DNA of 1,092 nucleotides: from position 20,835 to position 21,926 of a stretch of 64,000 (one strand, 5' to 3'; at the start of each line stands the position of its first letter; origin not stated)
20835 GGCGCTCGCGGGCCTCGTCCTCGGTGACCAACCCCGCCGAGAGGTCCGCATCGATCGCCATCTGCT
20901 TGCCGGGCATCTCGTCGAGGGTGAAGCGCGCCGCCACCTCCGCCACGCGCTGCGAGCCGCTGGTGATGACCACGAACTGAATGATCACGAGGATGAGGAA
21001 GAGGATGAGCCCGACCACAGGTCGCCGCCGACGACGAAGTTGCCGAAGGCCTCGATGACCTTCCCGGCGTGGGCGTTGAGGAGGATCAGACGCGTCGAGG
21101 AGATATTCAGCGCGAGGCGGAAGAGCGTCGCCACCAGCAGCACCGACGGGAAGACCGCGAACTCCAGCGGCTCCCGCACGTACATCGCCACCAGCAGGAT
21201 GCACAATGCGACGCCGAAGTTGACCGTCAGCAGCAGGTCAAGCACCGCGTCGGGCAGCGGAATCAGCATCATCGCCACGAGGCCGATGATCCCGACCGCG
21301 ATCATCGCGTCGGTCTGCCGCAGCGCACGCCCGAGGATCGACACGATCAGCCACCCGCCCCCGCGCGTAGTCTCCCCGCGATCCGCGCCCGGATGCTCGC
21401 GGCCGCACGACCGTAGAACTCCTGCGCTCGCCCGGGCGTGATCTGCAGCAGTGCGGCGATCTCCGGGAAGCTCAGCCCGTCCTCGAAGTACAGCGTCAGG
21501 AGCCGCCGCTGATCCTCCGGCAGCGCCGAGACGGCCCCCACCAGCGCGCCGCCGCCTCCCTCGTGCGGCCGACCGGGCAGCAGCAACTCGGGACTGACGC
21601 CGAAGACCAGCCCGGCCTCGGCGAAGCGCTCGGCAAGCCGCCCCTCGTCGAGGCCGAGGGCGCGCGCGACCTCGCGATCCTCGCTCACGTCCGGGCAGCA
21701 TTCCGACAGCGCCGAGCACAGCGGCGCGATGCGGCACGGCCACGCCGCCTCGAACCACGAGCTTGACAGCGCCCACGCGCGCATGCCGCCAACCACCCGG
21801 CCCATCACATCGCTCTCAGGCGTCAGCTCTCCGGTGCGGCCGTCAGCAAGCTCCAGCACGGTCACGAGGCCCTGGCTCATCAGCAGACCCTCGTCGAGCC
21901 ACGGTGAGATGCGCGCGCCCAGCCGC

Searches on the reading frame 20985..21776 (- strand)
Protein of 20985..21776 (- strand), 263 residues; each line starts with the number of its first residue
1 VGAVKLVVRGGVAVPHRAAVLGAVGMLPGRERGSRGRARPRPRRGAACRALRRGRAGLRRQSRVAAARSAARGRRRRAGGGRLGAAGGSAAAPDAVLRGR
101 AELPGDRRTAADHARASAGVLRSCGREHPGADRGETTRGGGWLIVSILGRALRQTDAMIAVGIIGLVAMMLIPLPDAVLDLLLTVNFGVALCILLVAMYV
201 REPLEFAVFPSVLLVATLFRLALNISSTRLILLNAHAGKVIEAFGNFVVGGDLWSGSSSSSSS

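Call 10: search_protein_families(library=pfam, proteins=[window:20985-21776:-], max_evalue=0.001)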
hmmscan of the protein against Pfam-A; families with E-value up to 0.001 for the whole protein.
window:20985-21776:- (263 aa): 1 family
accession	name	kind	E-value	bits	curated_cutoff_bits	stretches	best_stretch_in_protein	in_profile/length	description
PF00771.25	FHIPEP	-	2.3e-38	132.6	29.1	1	167-254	2-91/657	FHIPEP family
